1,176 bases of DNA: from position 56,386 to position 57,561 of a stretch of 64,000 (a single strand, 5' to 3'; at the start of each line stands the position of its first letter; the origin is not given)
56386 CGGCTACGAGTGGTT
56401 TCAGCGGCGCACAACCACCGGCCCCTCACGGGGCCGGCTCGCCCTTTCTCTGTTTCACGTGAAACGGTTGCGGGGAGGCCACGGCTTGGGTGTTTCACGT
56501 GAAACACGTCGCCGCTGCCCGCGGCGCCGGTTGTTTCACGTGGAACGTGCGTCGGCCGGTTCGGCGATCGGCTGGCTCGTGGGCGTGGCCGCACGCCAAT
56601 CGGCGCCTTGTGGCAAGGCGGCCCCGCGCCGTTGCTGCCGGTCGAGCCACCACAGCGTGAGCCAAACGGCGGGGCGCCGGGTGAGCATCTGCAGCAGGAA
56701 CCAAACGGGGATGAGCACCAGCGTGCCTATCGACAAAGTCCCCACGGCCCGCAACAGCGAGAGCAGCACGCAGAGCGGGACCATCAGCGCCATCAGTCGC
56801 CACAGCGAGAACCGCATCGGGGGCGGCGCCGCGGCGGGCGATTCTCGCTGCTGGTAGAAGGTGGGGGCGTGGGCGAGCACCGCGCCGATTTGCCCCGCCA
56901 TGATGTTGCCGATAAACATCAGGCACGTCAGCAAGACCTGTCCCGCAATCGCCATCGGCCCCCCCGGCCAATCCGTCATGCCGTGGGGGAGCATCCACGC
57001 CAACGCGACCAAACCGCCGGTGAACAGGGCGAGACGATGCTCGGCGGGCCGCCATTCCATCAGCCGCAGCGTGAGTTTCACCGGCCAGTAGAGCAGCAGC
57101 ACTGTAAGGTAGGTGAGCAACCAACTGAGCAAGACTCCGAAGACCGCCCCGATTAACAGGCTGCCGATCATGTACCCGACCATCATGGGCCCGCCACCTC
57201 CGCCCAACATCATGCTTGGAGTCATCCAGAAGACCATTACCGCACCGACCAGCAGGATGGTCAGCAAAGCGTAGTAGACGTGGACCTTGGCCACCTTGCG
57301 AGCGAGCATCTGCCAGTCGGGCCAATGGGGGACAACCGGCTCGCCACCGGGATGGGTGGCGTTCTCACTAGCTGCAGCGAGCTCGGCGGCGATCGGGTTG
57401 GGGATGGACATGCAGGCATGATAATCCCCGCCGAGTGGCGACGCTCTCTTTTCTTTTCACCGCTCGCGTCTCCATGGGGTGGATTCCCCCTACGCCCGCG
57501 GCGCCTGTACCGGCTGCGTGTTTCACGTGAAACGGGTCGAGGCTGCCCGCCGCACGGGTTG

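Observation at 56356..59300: Tandem triplication of an unknown-family polytopic membrane protein gene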

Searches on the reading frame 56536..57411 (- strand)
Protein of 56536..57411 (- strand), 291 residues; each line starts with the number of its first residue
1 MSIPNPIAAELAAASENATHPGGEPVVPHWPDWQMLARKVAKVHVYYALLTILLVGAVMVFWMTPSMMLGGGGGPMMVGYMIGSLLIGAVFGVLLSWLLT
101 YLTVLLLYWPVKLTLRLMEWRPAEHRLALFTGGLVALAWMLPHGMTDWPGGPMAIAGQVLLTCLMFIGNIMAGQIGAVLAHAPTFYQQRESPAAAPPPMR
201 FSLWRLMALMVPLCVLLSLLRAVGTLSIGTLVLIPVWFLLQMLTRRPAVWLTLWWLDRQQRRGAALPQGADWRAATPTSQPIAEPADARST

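Call 6: search_protein_families(library=pfam, proteins=[window:56536-57411:-], max_evalue=1)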
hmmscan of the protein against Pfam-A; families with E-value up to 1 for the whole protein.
window:56536-57411:- (291 aa): 0 families

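Call 7: search_protein_families(library=ncbifam, proteins=[window:56536-57411:-], max_evalue=1)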
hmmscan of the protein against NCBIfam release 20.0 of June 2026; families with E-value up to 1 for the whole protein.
window:56536-57411:- (291 aa): 0 families

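Call 15: find_related_loci(query=A1, collection=genome_contigs, flank=10000)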
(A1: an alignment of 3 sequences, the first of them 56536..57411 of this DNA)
Query A1 (291 aa) in genome_contigs; peptide patterns used: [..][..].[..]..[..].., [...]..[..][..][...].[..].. (x = any residue, [..] = any of these).
88 stretches matched a pattern, but none encodes a relative of the query by tblastn (E <= 1e-3).

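Call 16: search_protein_representatives(alignment_id=A1)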
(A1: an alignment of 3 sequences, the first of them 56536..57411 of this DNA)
Query: 3 sequences, 273 profile positions. Proteins with E-value up to 0.001 (for the whole library): 81; up to 1e-10: 36; up to 1e-30: 4. The best 81 are listed.
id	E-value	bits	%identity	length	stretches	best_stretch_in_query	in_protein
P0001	6.7e-142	488.1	-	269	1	1-273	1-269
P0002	1.1e-114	398.8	-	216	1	55-270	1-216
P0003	9.4e-108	376.1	-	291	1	1-273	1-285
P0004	6.8e-36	140.4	-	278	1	28-263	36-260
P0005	3.4e-27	111.9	-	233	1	81-260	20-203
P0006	1.4e-26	109.8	-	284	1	5-265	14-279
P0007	4.7e-25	104.9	-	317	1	29-264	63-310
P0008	5.9e-25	104.5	-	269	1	30-263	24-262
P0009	6.7e-24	101.1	-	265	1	26-264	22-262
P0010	4.7e-23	98.3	-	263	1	17-263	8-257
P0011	1.5e-22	96.6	-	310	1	31-265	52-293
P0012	3.2e-22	95.5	-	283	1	25-264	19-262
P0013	2.9e-20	89.1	-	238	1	39-263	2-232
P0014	5.5e-20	88.2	-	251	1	26-263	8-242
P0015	2.1e-19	86.3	-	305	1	36-253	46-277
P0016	5.7e-19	84.9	-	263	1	26-267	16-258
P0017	2.2e-17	79.7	-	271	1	27-264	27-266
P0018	3.8e-17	78.9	-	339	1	18-264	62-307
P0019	8.9e-17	77.7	-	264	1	59-267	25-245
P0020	2.4e-16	76.3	-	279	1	31-263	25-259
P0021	6.0e-16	75.0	-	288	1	28-266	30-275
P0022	1.4e-15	73.8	-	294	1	23-258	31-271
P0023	2.6e-15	72.9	-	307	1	26-266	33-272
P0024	9.7e-15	71.0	-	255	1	31-266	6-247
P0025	5.9e-14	68.4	-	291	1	22-265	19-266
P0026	1.5e-13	67.2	-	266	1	23-270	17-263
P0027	2.4e-13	66.4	-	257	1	28-263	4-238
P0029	5.2e-13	65.3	-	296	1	30-266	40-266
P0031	3.6e-12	62.6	-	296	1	13-256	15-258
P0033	1.7e-11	60.3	-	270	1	42-253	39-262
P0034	2.3e-11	59.9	-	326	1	22-253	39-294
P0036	4.9e-11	58.9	-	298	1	32-265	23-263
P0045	5.1e-09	52.3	-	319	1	11-267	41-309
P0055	1.1e-06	44.7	-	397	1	17-269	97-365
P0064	3.1e-05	39.8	-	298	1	10-249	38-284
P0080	4.1e-04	36.2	-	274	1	15-250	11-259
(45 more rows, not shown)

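Call 19: find_encoding_contigs(protein=P0004, flank=10000, max_places=3)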
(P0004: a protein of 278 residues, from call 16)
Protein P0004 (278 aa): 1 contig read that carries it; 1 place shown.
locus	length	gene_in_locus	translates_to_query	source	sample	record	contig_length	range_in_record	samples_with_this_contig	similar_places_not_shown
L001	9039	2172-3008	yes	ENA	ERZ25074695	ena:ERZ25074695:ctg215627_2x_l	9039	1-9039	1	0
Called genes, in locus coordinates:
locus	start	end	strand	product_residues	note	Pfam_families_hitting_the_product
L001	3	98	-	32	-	?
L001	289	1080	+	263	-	-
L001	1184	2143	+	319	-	-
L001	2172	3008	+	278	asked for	-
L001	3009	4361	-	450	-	PF06245:DUF1015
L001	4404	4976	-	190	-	PF12867:DinB_2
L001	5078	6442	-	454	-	PF05221:AdoHcyase, PF00670:AdoHcyase_NAD, PF02826:2-Hacid_dh_C (weak)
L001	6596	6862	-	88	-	PF00697:PRAI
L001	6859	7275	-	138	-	PF00697:PRAI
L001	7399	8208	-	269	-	-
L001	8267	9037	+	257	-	?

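Call 23: list_cluster_members(proteins=[P0005, P0006, P0007, P0008, P0009, P0010, P0011, P0012, P0013, P0017])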
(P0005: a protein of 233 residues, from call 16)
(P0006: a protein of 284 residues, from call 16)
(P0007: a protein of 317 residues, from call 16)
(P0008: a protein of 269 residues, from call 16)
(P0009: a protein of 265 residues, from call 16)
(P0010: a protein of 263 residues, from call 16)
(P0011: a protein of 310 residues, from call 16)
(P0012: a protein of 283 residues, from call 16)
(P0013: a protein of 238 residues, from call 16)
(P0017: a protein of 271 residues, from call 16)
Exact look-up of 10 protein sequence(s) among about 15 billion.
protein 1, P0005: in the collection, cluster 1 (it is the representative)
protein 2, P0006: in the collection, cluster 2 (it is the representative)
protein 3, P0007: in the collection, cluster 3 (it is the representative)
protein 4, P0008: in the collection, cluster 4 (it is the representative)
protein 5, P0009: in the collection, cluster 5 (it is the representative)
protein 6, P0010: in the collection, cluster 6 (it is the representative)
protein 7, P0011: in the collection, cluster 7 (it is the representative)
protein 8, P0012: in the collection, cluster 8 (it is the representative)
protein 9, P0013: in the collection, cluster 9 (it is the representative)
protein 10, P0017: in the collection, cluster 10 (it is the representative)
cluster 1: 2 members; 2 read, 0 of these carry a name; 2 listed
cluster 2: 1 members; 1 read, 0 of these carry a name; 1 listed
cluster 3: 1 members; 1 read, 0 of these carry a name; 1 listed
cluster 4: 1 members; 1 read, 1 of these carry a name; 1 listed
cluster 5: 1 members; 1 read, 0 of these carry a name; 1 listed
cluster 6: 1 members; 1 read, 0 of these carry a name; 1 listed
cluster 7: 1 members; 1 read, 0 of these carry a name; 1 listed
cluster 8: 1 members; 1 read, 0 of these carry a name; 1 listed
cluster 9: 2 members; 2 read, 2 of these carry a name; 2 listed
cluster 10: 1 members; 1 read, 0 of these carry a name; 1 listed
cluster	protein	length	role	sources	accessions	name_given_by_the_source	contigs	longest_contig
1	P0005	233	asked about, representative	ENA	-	-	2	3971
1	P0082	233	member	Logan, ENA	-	-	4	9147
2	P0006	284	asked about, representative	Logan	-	-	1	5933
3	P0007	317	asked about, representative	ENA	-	-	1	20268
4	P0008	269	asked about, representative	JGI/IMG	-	hypothetical protein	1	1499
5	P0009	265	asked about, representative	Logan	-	-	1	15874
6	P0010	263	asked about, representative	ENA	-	-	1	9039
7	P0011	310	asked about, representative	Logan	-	-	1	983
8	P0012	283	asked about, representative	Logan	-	-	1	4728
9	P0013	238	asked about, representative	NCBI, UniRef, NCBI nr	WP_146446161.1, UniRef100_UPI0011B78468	hypothetical protein [Botrimarina colliarenosi] | hypothetical protein n=1 Tax=Botrimarina colliarenosi TaxID=2528001 RepID=UPI0011B78468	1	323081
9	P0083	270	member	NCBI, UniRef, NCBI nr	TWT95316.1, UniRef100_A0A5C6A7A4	hypothetical protein Pla108_34610 [Botrimarina colliarenosi] | Uncharacterized protein n=1 Tax=Botrimarina colliarenosi TaxID=2528001 ...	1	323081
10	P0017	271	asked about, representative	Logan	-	-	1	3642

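Call 24: find_encoding_contigs(protein=P0013, flank=10000, max_places=2)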
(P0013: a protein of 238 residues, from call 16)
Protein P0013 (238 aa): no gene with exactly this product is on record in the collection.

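Call 25: find_encoding_contigs(protein=P0007, flank=10000, max_places=2)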
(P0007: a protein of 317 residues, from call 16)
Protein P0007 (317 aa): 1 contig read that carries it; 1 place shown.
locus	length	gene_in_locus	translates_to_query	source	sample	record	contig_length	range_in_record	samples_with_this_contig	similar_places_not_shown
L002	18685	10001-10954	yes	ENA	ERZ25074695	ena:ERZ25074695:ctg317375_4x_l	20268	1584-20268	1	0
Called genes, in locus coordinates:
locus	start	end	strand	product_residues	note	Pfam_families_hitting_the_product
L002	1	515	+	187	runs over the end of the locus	-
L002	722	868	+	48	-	-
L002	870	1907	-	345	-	PF00814:TsaD, PF22521:HypF_C_2 (weak)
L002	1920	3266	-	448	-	PF22694:CtpB_N-like (weak), PF00595:PDZ (weak), PF17820:PDZ_6 (weak), PF03572:Peptidase_S41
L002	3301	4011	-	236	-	PF13489:Methyltransf_23 (weak), PF00398:RrnaAD, PF08242:Methyltransf_12, PF13649:Methyltransf_25 (faint)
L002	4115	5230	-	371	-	PF06727:DUF1207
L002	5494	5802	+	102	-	PF01910:Thiamine_BP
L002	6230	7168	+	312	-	PF23678:YqhI, PF01738:DLH, PF00326:Peptidase_S9 (faint), PF08840:BAAT_C (faint)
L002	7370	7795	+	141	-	-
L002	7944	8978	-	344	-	PF02195:ParB_N, PF17762:HTH_ParB, PF23552:ParB_C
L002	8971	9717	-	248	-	PF00142:Fer4_NifH (faint), PF01656:CbiA, PF02374:ArsA_ATPase (weak), PF06564:CBP_BcsQ, PF09140:MipZ, PF10609:ParA, PF13614:AAA_31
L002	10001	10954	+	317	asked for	-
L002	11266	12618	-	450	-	PF06245:DUF1015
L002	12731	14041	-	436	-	PF13483:Lactamase_B_3, PF12706:Lactamase_B_2, PF12867:DinB_2 (weak)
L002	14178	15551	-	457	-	PF05221:AdoHcyase, PF00670:AdoHcyase_NAD, PF02826:2-Hacid_dh_C (weak)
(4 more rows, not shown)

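Call 26: find_encoding_contigs(protein=P0009, flank=10000, max_places=2)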
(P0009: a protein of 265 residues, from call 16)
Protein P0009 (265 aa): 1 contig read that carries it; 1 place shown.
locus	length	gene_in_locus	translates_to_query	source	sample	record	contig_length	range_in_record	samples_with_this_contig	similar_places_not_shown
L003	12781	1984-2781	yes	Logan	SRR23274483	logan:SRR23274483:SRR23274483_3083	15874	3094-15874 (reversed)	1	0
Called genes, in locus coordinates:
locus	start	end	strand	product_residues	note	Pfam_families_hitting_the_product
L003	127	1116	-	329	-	PF02195:ParB_N, PF17762:HTH_ParB, PF23552:ParB_C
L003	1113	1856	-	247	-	PF00142:Fer4_NifH (weak), PF01656:CbiA, PF02374:ArsA_ATPase (weak), PF06564:CBP_BcsQ, PF09140:MipZ, PF10609:ParA, PF13614:AAA_31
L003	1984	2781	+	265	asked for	-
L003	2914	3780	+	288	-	-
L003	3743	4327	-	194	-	-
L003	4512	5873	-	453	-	PF05221:AdoHcyase, PF00670:AdoHcyase_NAD, PF02826:2-Hacid_dh_C (weak), PF02254:TrkA_N (faint)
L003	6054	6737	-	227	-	PF00697:PRAI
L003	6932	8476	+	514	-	PF13191:AAA_16 (weak), PF13401:AAA_22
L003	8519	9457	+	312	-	PF01073:3Beta_HSD, PF01370:Epimerase, PF02719:Polysacc_synt_2, PF04321:RmlD_sub_bind, PF05368:NmrA (weak), PF08659:KR (weak), PF13460:NAD_binding_10, PF16363:GDP_Man_Dehyd, +2 more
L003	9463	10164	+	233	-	PF00535:Glycos_transf_2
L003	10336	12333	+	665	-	PF00365:PFK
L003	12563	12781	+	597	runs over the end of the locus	PF07591:PT-HINT, PF13403:Hint_2 (weak)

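Call 32: list_cluster_members(proteins=[P0015, P0018, P0020, P0023, P0025, P0029, P0034, P0036, P0045, P0055])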
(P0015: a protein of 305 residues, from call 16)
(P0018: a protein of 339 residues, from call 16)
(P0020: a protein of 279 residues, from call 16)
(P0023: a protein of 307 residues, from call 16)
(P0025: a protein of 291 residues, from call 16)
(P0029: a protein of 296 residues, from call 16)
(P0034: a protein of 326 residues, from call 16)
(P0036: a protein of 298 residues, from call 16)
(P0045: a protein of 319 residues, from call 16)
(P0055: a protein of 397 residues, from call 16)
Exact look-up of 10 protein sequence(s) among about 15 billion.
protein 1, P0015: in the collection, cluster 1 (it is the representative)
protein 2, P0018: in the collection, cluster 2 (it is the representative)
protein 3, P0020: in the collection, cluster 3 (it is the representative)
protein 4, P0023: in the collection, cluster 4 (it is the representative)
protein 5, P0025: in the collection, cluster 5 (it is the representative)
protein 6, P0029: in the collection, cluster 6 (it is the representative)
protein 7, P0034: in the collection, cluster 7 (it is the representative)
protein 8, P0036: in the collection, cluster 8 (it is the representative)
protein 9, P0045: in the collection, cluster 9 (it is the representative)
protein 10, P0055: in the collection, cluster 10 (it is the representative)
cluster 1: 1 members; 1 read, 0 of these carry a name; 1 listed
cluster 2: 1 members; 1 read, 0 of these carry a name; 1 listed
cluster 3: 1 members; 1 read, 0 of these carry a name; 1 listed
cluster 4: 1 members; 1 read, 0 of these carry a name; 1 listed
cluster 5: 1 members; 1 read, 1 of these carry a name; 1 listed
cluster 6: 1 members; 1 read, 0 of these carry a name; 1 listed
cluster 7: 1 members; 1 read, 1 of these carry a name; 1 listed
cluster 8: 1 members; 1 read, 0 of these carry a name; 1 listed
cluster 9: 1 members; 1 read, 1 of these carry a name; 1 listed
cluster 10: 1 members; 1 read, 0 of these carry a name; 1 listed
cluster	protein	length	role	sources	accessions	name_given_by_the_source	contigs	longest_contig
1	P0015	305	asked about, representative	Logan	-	-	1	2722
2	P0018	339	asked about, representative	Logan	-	-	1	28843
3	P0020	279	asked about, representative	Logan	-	-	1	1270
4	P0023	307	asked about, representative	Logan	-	-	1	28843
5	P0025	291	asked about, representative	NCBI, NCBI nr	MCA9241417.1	MAG: hypothetical protein KDA37_14510 [Planctomycetales bacterium] | hypothetical protein [Planctomycetales bacterium]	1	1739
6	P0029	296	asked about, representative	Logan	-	-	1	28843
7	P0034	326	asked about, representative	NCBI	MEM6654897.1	MAG: hypothetical protein AAF596_03760, partial [Planctomycetota bacterium]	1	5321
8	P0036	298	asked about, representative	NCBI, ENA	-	-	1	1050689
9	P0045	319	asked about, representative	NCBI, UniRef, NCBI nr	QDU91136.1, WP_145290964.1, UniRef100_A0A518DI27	hypothetical protein Pla175_45560 [Pirellulimonas nuda] | Uncharacterized protein n=1 Tax=Pirellulimonas nuda TaxID=2528009 RepID=A0A518DI27_9BACT | hypothetical protein [Pirellulimonas nuda]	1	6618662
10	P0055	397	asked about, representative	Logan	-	-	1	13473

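Call 33: find_encoding_contigs(protein=P0023, flank=10000, max_places=2)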
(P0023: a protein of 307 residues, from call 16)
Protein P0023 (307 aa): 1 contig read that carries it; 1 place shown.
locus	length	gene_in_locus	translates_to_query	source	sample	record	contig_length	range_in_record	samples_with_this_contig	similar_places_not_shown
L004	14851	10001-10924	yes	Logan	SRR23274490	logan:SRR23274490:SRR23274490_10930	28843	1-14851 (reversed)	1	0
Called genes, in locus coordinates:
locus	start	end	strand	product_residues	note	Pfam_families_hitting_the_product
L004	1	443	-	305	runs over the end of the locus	PF16697:Yop-YscD_cpl, PF00498:FHA, PF00990:GGDEF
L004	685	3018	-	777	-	PF00593:TonB_dep_Rec_b-barrel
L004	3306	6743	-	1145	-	PF00069:Pkinase, PF07714:PK_Tyr_Ser-Thr, PF00069:Pkinase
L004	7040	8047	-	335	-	PF02195:ParB_N, PF17762:HTH_ParB, PF23552:ParB_C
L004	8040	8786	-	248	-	PF00142:Fer4_NifH (faint), PF01656:CbiA, PF02374:ArsA_ATPase (faint), PF06564:CBP_BcsQ, PF09140:MipZ, PF10609:ParA (weak), PF13614:AAA_31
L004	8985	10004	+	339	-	-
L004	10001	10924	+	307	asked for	-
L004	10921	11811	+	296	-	-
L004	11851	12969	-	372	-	PF07963:N_methyl, PF07596:SBP_bac_10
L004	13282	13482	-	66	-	-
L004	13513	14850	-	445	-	?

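Call 34: find_encoding_contigs(protein=P0045, flank=10000, max_places=2)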
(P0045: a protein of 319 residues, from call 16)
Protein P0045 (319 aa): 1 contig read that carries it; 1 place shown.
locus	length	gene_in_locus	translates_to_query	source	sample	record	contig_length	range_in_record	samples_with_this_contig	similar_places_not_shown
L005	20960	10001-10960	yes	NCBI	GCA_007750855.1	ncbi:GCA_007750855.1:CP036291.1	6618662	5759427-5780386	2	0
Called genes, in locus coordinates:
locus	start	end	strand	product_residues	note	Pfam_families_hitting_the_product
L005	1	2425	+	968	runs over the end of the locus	PF25275:Golvesin_C, PF01520:Amidase_3, PF00041:fn3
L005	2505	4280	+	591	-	PF00884:Sulfatase, PF16347:SGSH_C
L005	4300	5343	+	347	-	PF08240:ADH_N, PF00107:ADH_zinc_N, PF13602:ADH_zinc_N_2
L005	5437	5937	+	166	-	PF13527:Acetyltransf_9, PF00583:Acetyltransf_1, PF13673:Acetyltransf_10 (weak), PF13508:Acetyltransf_7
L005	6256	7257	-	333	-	PF02195:ParB_N, PF17762:HTH_ParB, PF23552:ParB_C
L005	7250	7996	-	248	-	PF00142:Fer4_NifH (weak), PF01656:CbiA, PF02374:ArsA_ATPase (weak), PF06564:CBP_BcsQ, PF09140:MipZ, PF10609:ParA, PF13614:AAA_31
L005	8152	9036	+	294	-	-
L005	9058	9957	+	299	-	-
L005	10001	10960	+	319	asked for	-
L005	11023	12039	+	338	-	-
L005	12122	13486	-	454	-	PF06245:DUF1015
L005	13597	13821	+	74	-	-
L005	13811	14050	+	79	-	-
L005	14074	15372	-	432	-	PF13483:Lactamase_B_3, PF12706:Lactamase_B_2 (weak), PF12867:DinB_2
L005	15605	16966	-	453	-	PF05221:AdoHcyase, PF02826:2-Hacid_dh_C (weak), PF00670:AdoHcyase_NAD, PF07991:KARI_N (weak)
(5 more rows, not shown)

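Call 35: find_encoding_contigs(protein=P0036, flank=10000, max_places=2)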
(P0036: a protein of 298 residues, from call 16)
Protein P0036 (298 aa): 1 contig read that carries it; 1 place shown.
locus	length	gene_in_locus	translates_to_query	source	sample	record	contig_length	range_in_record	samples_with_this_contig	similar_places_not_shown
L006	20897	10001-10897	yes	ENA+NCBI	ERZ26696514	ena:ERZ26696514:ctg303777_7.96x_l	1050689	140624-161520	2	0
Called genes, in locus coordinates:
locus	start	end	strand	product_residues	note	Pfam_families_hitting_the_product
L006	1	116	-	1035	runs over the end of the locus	PF13424:TPR_12 (faint), PF12770:CHAT (weak)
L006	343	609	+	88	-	-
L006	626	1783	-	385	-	PF13480:Acetyltransf_6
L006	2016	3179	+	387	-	PF01467:CTP_transf_like (weak)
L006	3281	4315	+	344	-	PF00480:ROK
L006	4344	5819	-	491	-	PF13487:HD_5, PF01966:HD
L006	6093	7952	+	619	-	PF00009:GTP_EFTU, PF00071:Ras (weak), PF22042:EF-G_D2 (faint), PF03144:GTP_EFTU_D2, PF14492:EFG_III (weak), PF00679:EFG_C, PF06421:LepA_C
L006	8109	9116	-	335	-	PF02195:ParB_N, PF17762:HTH_ParB, PF23552:ParB_C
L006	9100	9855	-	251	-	PF00142:Fer4_NifH (weak), PF01656:CbiA, PF02374:ArsA_ATPase (weak), PF06564:CBP_BcsQ, PF09140:MipZ, PF10609:ParA (weak), PF13614:AAA_31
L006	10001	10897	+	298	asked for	-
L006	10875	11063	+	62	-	-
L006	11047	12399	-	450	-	PF06245:DUF1015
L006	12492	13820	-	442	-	PF13483:Lactamase_B_3, PF12706:Lactamase_B_2, PF12867:DinB_2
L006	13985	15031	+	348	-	PF01757:Acyl_transf_3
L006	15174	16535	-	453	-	PF05221:AdoHcyase, PF00670:AdoHcyase_NAD, PF02826:2-Hacid_dh_C (weak), PF07991:KARI_N (faint)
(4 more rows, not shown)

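Call 51: find_encoding_contigs(protein=P0055, flank=8000, max_places=2)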
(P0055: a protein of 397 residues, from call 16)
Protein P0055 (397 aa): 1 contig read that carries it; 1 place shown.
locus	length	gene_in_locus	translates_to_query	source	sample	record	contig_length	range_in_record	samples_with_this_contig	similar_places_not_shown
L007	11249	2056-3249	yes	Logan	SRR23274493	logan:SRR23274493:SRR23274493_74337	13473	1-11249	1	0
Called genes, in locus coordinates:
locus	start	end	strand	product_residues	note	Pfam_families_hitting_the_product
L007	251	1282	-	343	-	PF02195:ParB_N, PF17762:HTH_ParB, PF23552:ParB_C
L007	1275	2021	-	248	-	PF00142:Fer4_NifH (faint), PF01656:CbiA, PF02374:ArsA_ATPase (weak), PF06564:CBP_BcsQ, PF09140:MipZ, PF10609:ParA (weak), PF13614:AAA_31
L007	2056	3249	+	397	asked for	-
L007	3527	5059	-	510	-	PF06245:DUF1015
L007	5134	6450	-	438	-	PF12867:DinB_2 (weak)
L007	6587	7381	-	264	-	-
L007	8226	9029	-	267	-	-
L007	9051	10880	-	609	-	PF13401:AAA_22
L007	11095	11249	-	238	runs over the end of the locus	-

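Call 52: find_encoding_contigs(protein=P0064, flank=8000, max_places=2)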
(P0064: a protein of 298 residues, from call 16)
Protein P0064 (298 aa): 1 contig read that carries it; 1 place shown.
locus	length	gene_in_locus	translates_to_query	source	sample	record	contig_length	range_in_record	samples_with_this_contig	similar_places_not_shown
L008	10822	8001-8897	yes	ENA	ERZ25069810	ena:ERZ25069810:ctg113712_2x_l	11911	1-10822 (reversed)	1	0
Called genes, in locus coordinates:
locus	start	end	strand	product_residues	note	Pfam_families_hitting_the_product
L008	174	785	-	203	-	PF23952:LRR_EndoS (faint), PF12799:LRR_4 (weak), PF23598:LRR_14 (weak), PF12799:LRR_4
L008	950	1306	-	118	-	-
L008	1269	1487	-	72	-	-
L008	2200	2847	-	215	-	PF01381:HTH_3 (weak)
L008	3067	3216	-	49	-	-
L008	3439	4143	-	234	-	PF00239:Resolvase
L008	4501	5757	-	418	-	PF00589:Phage_integrase (weak)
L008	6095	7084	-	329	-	PF02195:ParB_N, PF17762:HTH_ParB, PF23552:ParB_C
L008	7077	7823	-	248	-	PF00142:Fer4_NifH (weak), PF01656:CbiA, PF02374:ArsA_ATPase (weak), PF06564:CBP_BcsQ, PF09140:MipZ, PF10609:ParA, PF13614:AAA_31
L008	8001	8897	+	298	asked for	-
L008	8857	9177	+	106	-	-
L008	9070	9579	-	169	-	-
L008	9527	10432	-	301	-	PF06245:DUF1015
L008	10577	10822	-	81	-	?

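Call 53: find_encoding_contigs(protein=P0080, flank=8000, max_places=2)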
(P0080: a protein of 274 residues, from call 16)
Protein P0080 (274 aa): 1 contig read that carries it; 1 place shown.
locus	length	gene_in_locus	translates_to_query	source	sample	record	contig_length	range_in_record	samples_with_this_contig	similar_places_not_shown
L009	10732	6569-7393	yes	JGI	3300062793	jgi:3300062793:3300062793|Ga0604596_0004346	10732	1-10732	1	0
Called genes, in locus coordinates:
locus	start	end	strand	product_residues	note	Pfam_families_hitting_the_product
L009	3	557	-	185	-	?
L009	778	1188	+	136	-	PF00392:GntR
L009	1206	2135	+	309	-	PF00005:ABC_tran, PF13304:AAA_21 (faint)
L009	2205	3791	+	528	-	-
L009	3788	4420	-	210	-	PF01135:PCMT, PF13649:Methyltransf_25 (weak)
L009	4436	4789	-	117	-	PF05635:23S_rRNA_IVP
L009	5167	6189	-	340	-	PF02195:ParB_N, PF17762:HTH_ParB, PF23552:ParB_C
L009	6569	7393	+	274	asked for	-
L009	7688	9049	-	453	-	PF06245:DUF1015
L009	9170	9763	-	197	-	PF19502:DUF6036 (faint), PF08843:AbiEii (weak)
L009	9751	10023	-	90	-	-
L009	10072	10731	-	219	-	?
